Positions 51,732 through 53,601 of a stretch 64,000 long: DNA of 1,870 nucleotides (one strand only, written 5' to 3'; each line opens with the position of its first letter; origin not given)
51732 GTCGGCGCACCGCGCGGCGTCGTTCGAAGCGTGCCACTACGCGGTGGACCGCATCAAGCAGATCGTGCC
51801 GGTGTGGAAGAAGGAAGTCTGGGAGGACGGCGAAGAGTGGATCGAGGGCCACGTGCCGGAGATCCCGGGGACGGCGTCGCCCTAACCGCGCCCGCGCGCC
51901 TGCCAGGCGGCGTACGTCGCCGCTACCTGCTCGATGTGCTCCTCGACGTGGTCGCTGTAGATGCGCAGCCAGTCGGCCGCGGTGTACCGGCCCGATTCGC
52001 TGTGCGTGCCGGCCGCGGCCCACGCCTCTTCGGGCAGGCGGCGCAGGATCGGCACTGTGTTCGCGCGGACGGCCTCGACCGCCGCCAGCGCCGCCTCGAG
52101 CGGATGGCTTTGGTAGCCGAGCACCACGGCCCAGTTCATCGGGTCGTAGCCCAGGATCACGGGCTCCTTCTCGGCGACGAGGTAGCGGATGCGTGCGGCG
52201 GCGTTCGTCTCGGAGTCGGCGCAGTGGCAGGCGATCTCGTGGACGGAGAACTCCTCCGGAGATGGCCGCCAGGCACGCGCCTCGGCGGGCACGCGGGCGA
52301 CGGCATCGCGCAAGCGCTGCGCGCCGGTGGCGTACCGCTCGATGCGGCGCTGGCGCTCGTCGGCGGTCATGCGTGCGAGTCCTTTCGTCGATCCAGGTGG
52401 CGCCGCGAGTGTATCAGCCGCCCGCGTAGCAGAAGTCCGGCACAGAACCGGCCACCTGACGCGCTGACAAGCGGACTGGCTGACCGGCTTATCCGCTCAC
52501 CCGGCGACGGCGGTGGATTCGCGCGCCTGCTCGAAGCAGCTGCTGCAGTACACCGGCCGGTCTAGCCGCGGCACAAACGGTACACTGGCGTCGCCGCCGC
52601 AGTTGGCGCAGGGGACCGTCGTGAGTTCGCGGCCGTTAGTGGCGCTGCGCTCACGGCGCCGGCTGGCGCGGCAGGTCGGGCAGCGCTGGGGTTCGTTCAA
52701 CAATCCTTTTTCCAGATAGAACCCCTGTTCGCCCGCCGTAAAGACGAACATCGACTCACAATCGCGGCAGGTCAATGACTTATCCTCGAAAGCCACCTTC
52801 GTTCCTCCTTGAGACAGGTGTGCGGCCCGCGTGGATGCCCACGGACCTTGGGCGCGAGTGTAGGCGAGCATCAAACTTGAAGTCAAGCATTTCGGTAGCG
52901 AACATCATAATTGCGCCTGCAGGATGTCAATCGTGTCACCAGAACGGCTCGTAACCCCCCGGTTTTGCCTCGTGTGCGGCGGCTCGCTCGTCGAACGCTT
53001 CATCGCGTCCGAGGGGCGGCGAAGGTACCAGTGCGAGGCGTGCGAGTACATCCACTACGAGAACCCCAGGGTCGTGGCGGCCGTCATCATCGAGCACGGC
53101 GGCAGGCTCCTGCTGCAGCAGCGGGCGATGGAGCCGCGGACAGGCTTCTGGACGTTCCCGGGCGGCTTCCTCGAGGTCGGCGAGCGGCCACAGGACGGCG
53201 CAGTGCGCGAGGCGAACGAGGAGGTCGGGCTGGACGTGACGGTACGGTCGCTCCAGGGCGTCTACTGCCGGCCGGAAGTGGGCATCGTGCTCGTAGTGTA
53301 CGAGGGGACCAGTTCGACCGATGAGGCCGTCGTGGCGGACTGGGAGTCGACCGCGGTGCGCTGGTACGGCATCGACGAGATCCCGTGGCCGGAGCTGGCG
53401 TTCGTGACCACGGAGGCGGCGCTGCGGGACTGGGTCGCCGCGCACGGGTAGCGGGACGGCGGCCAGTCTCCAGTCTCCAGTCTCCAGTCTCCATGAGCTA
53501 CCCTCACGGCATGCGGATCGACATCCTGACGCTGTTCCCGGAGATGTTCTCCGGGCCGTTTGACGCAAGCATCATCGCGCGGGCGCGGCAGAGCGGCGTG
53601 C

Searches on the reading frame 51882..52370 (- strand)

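Call 12: search_protein_families(library=pfam, proteins=[window:51882-52370:-])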
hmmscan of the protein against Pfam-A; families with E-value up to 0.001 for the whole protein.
window:51882-52370:- (162 aa): 1 family
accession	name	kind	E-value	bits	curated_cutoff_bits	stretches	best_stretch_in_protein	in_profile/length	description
PF12867.12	DinB_2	-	4.3e-17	63.2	24.8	1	15-149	4-128/128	DinB superfamily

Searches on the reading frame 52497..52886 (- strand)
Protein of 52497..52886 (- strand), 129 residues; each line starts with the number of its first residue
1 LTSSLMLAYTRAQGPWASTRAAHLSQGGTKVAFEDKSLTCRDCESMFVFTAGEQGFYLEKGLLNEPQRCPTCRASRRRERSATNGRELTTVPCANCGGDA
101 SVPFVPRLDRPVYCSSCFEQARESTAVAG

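Call 12: search_protein_families(library=pfam, proteins=[window:52497-52886:-])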
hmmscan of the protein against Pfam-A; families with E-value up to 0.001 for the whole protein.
window:52497-52886:- (129 aa): 2 families
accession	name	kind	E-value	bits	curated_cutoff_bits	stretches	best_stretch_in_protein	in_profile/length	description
PF13451.12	zf_Tbcl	-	8.6e-22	77.3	24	1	34-80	1-47/48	Probable treble clef domain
PF23477.1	zf_Tbcl_2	-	9.5e-16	57.7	27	1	86-121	1-36/37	Probable treble clef zinc finger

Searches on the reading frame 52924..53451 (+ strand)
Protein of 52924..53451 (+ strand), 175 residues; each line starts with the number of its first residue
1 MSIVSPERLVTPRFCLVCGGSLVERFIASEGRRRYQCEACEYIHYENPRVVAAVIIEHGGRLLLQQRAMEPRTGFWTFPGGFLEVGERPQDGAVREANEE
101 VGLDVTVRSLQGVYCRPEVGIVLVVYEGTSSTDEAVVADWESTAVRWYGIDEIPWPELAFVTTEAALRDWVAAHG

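Call 12: search_protein_families(library=pfam, proteins=[window:52924-53451:+])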
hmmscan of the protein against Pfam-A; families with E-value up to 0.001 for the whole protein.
window:52924-53451:+ (175 aa): 3 families
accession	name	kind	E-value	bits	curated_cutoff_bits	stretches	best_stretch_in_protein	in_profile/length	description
PF00293.34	NUDIX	-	4.3e-19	69.3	21.1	1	48-156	3-119/134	NUDIX domain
PF14803.11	Zn_ribbon_Nudix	-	2.1e-08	34.4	25.6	1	13-46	1-34/34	Nudix N-terminal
PF14815.12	NUDIX_4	-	3.6e-06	27.2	35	1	52-153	2-98/113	NUDIX domain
